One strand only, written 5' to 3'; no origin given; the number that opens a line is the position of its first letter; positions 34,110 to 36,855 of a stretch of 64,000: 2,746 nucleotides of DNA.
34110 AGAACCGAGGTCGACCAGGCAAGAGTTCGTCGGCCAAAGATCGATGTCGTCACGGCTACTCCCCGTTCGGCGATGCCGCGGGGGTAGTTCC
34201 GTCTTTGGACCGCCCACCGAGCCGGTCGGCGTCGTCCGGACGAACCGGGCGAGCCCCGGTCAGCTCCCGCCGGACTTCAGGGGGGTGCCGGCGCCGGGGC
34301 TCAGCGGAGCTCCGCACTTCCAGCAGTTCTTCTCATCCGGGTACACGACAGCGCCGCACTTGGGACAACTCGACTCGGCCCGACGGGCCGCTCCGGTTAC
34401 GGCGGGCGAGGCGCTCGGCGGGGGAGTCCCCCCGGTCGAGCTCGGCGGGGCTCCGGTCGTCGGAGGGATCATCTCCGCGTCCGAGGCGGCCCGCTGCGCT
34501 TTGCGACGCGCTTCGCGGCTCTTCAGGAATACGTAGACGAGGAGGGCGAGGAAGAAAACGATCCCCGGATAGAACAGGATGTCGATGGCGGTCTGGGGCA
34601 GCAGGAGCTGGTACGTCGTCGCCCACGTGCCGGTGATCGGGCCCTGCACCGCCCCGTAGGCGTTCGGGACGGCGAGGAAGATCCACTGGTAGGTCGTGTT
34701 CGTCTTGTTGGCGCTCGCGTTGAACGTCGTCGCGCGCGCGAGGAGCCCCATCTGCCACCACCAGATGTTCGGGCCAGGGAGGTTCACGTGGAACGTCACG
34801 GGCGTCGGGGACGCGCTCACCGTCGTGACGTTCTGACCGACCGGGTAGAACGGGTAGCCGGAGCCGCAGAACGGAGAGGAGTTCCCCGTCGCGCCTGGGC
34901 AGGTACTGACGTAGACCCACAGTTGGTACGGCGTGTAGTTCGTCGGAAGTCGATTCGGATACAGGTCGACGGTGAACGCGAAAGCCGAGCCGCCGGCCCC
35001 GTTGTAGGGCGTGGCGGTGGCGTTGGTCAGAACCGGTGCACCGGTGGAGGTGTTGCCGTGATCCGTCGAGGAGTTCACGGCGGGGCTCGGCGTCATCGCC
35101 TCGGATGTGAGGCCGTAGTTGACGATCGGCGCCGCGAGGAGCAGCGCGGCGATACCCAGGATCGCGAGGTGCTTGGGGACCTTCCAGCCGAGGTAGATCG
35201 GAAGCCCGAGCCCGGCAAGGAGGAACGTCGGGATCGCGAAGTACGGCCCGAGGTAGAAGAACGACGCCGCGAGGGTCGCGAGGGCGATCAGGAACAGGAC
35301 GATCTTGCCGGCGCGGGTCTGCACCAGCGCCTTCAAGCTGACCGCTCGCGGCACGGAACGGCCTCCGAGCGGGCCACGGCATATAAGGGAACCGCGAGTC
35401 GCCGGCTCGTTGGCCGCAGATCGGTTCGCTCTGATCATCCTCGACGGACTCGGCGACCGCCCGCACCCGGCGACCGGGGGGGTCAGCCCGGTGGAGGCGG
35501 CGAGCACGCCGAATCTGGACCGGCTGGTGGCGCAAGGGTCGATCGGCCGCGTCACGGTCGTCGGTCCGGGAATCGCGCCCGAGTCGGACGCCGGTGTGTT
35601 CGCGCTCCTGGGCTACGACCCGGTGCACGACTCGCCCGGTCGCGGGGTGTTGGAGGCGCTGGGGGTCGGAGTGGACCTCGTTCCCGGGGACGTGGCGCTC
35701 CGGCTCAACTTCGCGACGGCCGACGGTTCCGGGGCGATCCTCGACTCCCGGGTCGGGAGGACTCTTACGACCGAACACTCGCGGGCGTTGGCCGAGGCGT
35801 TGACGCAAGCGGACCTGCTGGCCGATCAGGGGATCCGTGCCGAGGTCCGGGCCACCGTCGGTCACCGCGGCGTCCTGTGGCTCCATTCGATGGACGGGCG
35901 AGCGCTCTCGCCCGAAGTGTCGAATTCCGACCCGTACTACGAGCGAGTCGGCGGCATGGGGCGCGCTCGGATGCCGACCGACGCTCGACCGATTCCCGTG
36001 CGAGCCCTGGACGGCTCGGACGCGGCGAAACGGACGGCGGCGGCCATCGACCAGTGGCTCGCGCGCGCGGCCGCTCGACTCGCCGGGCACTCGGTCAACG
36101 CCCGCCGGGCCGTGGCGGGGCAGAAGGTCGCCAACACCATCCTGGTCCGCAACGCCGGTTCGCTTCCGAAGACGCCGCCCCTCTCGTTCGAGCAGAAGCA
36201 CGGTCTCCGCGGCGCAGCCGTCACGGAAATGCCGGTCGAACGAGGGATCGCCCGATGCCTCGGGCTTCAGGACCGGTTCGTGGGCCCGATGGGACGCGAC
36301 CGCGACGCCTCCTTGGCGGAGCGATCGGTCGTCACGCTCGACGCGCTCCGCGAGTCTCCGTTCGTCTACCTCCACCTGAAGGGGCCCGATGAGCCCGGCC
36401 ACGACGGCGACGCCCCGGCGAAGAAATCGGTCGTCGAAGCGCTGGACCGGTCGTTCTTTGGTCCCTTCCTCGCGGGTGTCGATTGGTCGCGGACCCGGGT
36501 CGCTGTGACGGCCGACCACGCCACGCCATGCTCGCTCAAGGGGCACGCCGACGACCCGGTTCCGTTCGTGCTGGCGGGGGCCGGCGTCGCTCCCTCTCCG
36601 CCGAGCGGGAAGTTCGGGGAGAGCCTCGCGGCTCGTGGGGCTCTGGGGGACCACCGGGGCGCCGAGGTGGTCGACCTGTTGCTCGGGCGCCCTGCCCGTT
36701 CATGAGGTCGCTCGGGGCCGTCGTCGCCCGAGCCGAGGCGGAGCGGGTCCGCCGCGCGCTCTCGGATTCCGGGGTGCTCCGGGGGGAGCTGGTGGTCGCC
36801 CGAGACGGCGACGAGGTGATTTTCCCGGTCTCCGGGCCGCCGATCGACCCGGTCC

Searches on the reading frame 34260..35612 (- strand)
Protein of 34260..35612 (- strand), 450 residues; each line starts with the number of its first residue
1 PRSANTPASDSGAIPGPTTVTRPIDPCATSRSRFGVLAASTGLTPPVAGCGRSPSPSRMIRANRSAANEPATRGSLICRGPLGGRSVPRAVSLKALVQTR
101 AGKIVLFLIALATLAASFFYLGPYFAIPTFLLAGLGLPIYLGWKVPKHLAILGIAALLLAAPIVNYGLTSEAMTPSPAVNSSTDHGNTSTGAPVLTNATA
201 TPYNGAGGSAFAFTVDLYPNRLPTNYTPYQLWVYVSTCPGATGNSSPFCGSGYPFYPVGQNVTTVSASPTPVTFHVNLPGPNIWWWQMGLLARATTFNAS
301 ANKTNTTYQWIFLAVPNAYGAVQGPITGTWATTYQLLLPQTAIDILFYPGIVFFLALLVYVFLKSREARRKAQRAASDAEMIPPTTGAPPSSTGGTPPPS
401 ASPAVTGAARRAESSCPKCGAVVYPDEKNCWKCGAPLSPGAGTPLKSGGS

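Call 50: search_protein_families(library=pfam, proteins=[window:34260-35612:-], max_evalue=0.01)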
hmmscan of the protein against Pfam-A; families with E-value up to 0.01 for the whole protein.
window:34260-35612:- (450 aa): 4 families
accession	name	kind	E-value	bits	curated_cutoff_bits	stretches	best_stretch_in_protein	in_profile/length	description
PF13248.11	Zn_ribbon_3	-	0.00034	20.4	27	1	415-437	4-26/26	zinc-ribbon domain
PF13240.11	Zn_Ribbon_1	-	0.00042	20.5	25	1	416-437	2-23/23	zinc-ribbon domain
PF12773.13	DZR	-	0.0006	20.4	27.3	1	415-434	26-45/45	Double zinc ribbon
PF18256.6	HscB_4_cys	-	0.0089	16.3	26.2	1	430-444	3-17/27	Co-chaperone HscB tetracysteine metal binding motif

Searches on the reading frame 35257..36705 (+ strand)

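Call 50: search_protein_families(library=pfam, proteins=[window:35257-36705:+], max_evalue=0.01)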
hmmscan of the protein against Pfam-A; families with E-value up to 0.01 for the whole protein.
window:35257-36705:+ (482 aa): 2 families
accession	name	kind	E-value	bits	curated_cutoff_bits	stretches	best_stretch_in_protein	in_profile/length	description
PF10143.14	PhosphMutase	-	6.9e-38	130.6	21.5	1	93-281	3-170/170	2,3-bisphosphoglycerate-independent phosphoglycerate mutase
PF01676.23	Metalloenzyme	-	6.9e-32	111.4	24.3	1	56-474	2-248/252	Metalloenzyme superfamily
